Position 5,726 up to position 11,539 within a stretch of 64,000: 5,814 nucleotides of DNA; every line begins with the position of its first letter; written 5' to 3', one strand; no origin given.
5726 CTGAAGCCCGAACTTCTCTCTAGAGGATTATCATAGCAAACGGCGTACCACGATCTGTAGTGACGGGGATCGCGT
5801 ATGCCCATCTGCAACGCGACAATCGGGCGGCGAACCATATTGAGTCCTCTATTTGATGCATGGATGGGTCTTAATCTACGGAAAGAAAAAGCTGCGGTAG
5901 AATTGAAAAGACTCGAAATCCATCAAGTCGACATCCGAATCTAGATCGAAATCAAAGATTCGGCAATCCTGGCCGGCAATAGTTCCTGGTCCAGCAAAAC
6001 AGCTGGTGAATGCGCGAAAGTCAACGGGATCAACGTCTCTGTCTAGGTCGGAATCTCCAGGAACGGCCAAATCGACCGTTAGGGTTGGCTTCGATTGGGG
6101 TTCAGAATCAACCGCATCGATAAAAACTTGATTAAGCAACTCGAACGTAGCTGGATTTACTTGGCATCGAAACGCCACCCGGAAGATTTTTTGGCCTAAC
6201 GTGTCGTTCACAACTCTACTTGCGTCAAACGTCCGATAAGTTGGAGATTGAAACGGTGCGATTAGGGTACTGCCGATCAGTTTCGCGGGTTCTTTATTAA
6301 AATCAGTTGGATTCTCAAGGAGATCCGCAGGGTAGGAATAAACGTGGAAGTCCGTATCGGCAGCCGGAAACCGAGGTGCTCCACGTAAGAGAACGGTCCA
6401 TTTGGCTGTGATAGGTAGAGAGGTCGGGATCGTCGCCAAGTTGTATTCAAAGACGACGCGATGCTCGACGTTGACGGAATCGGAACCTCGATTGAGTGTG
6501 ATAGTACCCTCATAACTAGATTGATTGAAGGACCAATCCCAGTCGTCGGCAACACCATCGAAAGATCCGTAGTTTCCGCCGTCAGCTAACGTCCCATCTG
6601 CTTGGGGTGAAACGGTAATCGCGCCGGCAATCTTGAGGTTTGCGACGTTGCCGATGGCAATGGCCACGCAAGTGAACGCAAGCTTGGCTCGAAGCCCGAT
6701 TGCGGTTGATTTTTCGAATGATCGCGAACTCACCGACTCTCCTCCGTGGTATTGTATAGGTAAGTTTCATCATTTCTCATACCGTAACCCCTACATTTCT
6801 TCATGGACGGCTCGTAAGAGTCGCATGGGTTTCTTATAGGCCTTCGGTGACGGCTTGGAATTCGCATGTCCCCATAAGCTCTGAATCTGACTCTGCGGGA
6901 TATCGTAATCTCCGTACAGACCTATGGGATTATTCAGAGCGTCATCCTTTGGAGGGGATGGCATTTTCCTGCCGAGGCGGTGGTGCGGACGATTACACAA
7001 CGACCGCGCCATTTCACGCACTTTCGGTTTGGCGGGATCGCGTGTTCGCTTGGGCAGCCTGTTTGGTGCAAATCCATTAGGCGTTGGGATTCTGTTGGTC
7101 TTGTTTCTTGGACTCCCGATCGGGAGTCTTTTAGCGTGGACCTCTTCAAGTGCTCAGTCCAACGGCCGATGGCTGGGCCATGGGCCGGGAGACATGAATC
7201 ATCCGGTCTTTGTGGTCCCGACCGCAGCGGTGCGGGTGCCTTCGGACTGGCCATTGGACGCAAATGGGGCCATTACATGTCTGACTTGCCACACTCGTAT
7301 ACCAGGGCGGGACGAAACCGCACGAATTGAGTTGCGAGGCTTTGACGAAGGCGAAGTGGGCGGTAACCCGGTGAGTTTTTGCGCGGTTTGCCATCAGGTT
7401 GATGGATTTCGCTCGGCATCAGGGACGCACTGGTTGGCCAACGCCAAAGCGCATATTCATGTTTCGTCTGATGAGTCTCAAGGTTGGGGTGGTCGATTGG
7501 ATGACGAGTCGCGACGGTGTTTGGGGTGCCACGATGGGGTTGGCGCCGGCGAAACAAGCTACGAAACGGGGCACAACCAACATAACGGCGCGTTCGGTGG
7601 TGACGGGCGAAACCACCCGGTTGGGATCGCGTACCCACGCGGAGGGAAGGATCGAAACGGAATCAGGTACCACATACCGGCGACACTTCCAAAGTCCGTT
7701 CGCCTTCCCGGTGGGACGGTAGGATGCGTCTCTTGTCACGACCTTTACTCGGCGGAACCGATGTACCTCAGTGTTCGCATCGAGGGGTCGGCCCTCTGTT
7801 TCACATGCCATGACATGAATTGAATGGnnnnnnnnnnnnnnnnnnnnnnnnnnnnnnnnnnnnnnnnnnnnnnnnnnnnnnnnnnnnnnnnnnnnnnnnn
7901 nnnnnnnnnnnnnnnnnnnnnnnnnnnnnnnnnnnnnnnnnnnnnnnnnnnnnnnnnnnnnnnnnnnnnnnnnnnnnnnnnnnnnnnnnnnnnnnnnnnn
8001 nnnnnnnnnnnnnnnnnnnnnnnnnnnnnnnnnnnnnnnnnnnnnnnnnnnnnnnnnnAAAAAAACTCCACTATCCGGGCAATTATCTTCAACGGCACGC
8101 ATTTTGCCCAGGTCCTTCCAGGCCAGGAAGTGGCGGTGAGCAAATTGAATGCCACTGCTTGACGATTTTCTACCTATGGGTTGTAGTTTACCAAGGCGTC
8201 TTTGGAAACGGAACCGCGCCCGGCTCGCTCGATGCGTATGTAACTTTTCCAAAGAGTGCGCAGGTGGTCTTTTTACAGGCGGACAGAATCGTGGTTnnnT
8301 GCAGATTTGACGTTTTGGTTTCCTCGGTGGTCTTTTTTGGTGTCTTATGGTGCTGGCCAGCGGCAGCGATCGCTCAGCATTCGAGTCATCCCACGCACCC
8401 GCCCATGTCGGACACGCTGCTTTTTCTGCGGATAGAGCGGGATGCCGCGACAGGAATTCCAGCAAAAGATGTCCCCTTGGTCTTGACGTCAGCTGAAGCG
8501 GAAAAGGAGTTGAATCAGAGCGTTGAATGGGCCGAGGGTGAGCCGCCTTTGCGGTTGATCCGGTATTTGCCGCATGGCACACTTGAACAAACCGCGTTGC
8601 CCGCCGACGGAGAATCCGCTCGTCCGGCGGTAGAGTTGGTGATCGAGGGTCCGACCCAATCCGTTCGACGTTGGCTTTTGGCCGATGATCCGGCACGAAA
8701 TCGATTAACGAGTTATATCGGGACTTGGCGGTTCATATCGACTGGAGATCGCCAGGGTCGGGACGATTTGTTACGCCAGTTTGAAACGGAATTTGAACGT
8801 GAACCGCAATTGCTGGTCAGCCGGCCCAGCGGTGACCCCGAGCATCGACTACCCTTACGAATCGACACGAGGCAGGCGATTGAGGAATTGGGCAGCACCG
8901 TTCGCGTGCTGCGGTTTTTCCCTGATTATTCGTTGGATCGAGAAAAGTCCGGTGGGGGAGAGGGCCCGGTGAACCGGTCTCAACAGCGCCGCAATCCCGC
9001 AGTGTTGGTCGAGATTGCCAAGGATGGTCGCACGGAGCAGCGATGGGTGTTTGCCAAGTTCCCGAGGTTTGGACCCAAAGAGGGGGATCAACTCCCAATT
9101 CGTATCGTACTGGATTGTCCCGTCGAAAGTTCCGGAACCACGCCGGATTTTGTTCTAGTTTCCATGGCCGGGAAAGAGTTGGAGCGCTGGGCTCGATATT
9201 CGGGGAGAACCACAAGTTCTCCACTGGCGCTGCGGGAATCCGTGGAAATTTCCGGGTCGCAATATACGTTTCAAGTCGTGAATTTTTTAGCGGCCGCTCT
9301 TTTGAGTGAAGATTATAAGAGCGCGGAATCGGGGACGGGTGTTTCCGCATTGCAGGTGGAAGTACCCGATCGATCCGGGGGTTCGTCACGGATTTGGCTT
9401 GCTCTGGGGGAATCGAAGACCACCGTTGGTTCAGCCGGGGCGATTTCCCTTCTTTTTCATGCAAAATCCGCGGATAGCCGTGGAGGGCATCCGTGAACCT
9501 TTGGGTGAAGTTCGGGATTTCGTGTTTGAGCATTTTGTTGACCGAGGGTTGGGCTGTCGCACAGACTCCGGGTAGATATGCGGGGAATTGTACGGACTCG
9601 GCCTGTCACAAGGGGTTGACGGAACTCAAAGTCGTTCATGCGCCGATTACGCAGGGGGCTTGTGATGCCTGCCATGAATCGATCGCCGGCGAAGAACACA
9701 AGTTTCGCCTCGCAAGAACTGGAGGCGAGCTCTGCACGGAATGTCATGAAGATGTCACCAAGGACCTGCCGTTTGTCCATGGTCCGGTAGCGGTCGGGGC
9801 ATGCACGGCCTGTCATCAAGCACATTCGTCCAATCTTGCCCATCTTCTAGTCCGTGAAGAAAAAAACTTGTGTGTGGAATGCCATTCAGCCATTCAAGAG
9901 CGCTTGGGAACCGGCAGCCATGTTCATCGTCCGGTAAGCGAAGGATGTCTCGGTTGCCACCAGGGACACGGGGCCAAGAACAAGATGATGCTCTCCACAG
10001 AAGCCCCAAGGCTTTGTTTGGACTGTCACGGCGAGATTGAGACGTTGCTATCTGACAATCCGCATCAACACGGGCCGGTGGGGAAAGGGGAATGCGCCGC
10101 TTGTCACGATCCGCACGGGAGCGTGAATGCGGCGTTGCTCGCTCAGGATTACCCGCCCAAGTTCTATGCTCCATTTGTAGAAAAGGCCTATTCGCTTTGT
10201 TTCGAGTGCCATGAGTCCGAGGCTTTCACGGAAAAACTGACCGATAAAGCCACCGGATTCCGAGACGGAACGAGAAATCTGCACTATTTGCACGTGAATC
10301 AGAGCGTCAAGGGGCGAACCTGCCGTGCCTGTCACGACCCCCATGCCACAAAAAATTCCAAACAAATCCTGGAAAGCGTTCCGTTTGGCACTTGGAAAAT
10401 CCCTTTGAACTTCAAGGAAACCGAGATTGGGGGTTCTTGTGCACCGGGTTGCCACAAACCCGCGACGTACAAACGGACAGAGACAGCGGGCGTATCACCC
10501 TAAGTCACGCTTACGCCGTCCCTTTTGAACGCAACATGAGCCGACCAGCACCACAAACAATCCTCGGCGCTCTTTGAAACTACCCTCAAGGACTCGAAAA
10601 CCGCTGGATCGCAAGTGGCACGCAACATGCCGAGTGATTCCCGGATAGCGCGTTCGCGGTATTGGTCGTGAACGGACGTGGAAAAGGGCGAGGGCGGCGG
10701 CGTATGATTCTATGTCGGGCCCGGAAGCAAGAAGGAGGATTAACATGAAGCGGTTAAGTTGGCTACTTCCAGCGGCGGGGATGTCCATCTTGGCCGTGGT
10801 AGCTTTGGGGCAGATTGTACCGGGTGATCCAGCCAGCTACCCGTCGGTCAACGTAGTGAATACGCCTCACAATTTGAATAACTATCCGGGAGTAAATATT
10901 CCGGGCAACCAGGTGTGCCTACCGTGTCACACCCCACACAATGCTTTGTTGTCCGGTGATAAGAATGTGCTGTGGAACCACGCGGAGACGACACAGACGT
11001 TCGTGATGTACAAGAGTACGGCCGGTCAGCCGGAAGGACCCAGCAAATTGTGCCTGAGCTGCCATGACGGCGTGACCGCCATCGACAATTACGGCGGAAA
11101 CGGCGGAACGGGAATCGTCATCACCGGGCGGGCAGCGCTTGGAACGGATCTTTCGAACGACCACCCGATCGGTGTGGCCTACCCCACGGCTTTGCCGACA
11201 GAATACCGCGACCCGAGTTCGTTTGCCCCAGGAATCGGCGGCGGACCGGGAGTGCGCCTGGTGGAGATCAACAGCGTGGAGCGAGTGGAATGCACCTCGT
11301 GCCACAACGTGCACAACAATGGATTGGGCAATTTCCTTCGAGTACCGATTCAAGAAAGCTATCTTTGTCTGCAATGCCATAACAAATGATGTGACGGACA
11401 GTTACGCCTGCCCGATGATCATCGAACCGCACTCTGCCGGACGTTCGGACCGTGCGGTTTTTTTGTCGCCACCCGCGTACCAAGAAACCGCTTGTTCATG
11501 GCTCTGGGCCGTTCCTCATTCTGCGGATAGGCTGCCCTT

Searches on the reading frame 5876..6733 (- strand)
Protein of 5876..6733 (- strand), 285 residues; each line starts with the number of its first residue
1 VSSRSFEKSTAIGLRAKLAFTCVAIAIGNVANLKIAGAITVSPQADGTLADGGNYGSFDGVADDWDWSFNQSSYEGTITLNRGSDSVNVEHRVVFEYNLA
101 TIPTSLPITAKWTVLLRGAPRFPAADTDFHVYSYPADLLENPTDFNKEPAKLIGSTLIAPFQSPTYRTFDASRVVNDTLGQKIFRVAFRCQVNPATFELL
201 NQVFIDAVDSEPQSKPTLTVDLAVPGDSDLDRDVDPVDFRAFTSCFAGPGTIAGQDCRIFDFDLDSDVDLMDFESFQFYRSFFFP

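Call 4: search_protein_families(library=pfam, proteins=[window:5876-6733:-], max_evalue=1)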
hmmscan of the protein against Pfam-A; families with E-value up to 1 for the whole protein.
window:5876-6733:- (285 aa): 0 families

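Call 25: search_protein_families(library=ncbifam, proteins=[window:5876-6733:-], max_evalue=0.01)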
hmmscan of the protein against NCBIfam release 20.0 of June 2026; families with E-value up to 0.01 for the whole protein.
window:5876-6733:- (285 aa): 0 families

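Call 54: search_solved_structures(query=A3, max_evalue=1)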
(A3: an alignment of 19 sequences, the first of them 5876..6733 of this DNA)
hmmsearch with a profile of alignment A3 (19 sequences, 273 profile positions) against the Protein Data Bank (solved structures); distinct sequences matched with E-value up to 1: 40.
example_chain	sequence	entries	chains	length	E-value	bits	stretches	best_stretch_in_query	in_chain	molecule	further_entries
8x39_A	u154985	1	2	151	1.6e-07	33.8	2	213-270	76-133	Serine protease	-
8x3a_A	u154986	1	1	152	1.6e-07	33.7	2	213-270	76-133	Serine protease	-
2vn6_B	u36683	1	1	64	0.00015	24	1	212-268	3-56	ENDOGLUCANASE A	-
2vn5_B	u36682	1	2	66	0.00022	23.5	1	212-268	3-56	ENDOGLUCANASE A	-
4nsd_A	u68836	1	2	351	0.0035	19.5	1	222-270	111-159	Calcium uptake protein 1, mitochondrial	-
6le5_A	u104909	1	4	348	0.0037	19.5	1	222-270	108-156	Calcium uptake protein 1, mitochondrial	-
6wdo_Q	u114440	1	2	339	0.0039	19.4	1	222-270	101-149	Calcium uptake protein 1, mitochondrial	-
6lb7_A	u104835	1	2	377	0.004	19.3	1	222-270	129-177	Calcium uptake protein 1, mitochondrial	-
4nsc_A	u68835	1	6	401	0.0043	19.2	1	222-270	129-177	Calcium uptake protein 1, mitochondrial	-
6wdn_B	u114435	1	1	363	0.0043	19.2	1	222-270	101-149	Calcium uptake protein 1, mitochondrial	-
6xqn_I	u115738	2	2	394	0.0045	19.2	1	222-270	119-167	Calcium uptake protein 1, mitochondrial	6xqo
5nrm_B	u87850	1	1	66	0.0058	18.8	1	213-268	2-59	DocCel5: Type I dockerin repeat domain from A. cellulolyticus family 5 endoglucanase WP_01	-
6k7y_I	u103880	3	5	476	0.0061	18.7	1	222-270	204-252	Calcium uptake protein 1, mitochondrial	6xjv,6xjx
6lb8_A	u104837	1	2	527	0.0068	18.6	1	222-270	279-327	Endolysin,Calcium uptake protein 1, mitochondrial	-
5lxv_B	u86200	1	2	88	0.014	17.6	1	211-269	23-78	Carbohydrate-binding protein WP_009985128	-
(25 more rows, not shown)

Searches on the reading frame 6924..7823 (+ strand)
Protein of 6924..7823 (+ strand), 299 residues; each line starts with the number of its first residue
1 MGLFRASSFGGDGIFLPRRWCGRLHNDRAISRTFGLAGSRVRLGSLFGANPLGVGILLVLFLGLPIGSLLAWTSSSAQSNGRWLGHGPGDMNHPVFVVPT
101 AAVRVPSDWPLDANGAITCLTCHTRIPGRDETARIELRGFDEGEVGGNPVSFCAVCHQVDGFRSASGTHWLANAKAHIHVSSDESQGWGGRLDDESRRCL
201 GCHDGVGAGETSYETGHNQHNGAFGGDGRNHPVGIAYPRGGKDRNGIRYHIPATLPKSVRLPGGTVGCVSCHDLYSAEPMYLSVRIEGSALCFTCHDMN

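Call 4: search_protein_families(library=pfam, proteins=[window:6924-7823:+], max_evalue=1)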
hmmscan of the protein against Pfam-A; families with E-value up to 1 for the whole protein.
window:6924-7823:+ (299 aa): 8 families
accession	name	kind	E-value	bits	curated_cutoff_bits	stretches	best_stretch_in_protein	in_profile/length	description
PF09699.15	Paired_CXXCH_1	-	5.8e-10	39.1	20.6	1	267-297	7-37/41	Doubled CXXCH motif (Paired_CXXCH_1)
PF14522.11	Cytochrome_C7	-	6.1e-08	32.8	24.8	2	116-203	13-66/67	Cytochrome c7 and related cytochrome c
PF22113.1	Mtrc-MtrF_II-IV_dom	-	0.0015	18.5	30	1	116-169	120-175/176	Outer membrane cytochrome MtrC/MtrF-like, domains II/IV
PF14537.11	Cytochrom_c3_2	-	0.0041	18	25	0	266-297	7-34/79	Cytochrome c3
PF22678.1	Cytochrom_c_NrfB-like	-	0.046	14.6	27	0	119-170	1-53/89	Cytochrome c-type protein NrfB-like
PF02085.21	Cytochrom_CIII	-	0.1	13.4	22.9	0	153-206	33-85/101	Class III cytochrome C family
PF18582.6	HZS_alpha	-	0.34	11.9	26.6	0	190-204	84-98/98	Hydrazine synthase alpha subunit middle domain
PF07102.17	YbcO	-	0.62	10.5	29.9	0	110-137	44-72/92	Putative nuclease YbcO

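Call 25: search_protein_families(library=ncbifam, proteins=[window:6924-7823:+], max_evalue=0.01)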
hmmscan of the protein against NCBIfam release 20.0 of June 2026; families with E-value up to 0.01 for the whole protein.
window:6924-7823:+ (299 aa): 3 families
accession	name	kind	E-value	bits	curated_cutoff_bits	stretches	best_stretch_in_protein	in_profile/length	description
TIGR01905.1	paired_CXXCH_1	subfamily_domain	1.7e-07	31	25.2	1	267-297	8-37/41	doubled CXXCH domain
TIGR03508.1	decahem_SO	subfamily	4.8e-05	23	192.2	0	265-297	94-125/258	DmsE family decaheme c-type cytochrome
NF041028.1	decahem_GSU2203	exception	0.0065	15.7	325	0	265-297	125-156/317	GSU2203 family decaheme c-type cytochrome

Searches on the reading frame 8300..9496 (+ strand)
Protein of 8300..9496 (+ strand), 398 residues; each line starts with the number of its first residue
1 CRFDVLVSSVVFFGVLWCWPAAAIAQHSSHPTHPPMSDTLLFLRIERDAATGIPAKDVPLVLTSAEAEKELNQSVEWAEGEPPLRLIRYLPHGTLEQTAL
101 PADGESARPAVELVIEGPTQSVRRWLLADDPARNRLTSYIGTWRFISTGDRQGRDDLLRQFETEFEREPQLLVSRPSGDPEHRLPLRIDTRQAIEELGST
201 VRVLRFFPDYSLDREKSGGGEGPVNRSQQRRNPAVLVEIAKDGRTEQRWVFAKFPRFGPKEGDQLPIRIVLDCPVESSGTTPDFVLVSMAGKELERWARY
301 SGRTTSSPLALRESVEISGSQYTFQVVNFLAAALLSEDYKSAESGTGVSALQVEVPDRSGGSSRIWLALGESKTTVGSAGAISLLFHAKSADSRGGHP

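Call 55: search_solved_structures(query=A4, max_evalue=1)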
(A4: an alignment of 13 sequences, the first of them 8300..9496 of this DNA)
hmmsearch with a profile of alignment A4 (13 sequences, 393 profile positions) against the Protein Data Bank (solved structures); distinct sequences matched with E-value up to 1: 1.
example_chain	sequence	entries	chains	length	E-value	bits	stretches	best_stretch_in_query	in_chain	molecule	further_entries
6r5q_G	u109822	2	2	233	0.8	11.6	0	36-91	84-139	eL8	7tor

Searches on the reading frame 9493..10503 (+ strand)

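Call 4: search_protein_families(library=pfam, proteins=[window:9493-10503:+], max_evalue=1)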
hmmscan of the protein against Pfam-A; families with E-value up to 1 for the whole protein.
window:9493-10503:+ (336 aa): 5 families
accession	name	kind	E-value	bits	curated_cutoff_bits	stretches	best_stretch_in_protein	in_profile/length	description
PF09699.15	Paired_CXXCH_1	-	1.3e-49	166.1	20.6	5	193-244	1-40/41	Doubled CXXCH motif (Paired_CXXCH_1)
PF14522.11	Cytochrome_C7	-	1.8e-12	47.3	24.8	3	52-109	11-67/67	Cytochrome c7 and related cytochrome c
PF14537.11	Cytochrom_c3_2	-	3.6e-10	40.6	25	2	145-210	2-69/79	Cytochrome c3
PF22678.1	Cytochrom_c_NrfB-like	-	0.00024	22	27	1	81-178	1-89/89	Cytochrome c-type protein NrfB-like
PF05495.17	zf-CHY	-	0.32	11.9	31.3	0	56-87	20-51/68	CHY zinc finger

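Call 25: search_protein_families(library=ncbifam, proteins=[window:9493-10503:+], max_evalue=0.01)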
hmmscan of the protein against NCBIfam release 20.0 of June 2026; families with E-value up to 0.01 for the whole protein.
window:9493-10503:+ (336 aa): 8 families
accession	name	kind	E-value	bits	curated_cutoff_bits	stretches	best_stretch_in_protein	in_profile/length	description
TIGR01905.1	paired_CXXCH_1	subfamily_domain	7.7e-46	153.7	25.2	5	96-133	1-38/41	doubled CXXCH domain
NF041028.1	decahem_GSU2203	exception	4.9e-36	124.5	325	2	103-282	127-296/317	GSU2203 family decaheme c-type cytochrome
TIGR03508.1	decahem_SO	subfamily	1.8e-29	103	192.2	2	37-181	75-221/258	DmsE family decaheme c-type cytochrome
TIGR03153.1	cytochr_NrfH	equivalog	1.7e-05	24.9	134.2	0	50-89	98-137/138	cytochrome c nitrite reductase small subunit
NF008659.0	PRK11659.1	equivalog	4e-05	23.4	184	1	120-186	106-174/188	cytochrome c nitrite reductase pentaheme subunit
TIGR03507.1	decahem_SO1788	subfamily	4.6e-05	22.1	209.3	0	32-87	245-304/672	OmcA/MtrC family decaheme c-type cytochrome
TIGR03146.1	cyt_nit_nrfB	equivalog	8.7e-05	22.8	166.6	1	56-182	13-144/145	cytochrome c nitrite reductase pentaheme subunit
NF047727.1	4hemeCytCCctA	equivalog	0.0068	16.5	180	0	144-209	35-91/109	tetraheme c-type cytochrome CctA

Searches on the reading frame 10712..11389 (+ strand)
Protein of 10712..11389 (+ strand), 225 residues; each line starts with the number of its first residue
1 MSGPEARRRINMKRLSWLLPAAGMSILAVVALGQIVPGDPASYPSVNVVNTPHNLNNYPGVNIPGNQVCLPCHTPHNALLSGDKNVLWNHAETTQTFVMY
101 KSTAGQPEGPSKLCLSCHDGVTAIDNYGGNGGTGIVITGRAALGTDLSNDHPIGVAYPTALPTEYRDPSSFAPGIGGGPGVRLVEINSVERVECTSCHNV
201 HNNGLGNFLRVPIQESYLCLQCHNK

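Call 4: search_protein_families(library=pfam, proteins=[window:10712-11389:+], max_evalue=1)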
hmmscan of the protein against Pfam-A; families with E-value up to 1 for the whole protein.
window:10712-11389:+ (225 aa): 7 families
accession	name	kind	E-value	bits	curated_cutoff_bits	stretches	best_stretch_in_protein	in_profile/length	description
PF09699.15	Paired_CXXCH_1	-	1.6e-10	40.9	20.6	3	190-225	5-38/41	Doubled CXXCH motif (Paired_CXXCH_1)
PF14522.11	Cytochrome_C7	-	4.2e-07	30.1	24.8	2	66-124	13-54/67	Cytochrome c7 and related cytochrome c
PF24734.1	DUF7685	-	5.3e-05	23.5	27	0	215-225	24-34/43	Domain of unknown function (DUF7685)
PF14537.11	Cytochrom_c3_2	-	0.00014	22.6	25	1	190-224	56-79/79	Cytochrome c3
PF22113.1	Mtrc-MtrF_II-IV_dom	-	0.0013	18.7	30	1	67-119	82-164/176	Outer membrane cytochrome MtrC/MtrF-like, domains II/IV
PF02085.21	Cytochrom_CIII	-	0.031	15.1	22.9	0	192-224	47-83/101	Class III cytochrome C family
PF19133.5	DUF5816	-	0.61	10.8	26.9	1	185-202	46-63/72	Family of unknown function (DUF5816)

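Call 25: search_protein_families(library=ncbifam, proteins=[window:10712-11389:+], max_evalue=0.01)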
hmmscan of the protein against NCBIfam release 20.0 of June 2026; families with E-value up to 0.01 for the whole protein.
window:10712-11389:+ (225 aa): 5 families
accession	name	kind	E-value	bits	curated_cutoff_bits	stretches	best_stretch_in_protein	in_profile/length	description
TIGR01905.1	paired_CXXCH_1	subfamily_domain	5.2e-11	42.3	25.2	1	189-224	4-37/41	doubled CXXCH domain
TIGR03508.1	decahem_SO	subfamily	1.9e-07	30.9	192.2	1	187-224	186-220/258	DmsE family decaheme c-type cytochrome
NF041028.1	decahem_GSU2203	exception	0.0001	21.6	325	1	193-224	224-253/317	GSU2203 family decaheme c-type cytochrome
TIGR03507.1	decahem_SO1788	subfamily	0.00016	20.3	209.3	1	50-133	563-639/672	OmcA/MtrC family decaheme c-type cytochrome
NF058586.1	HNHNucHlpB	equivalog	0.0092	16.4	130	0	90-124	16-50/99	HNH nuclease-like protein HlpB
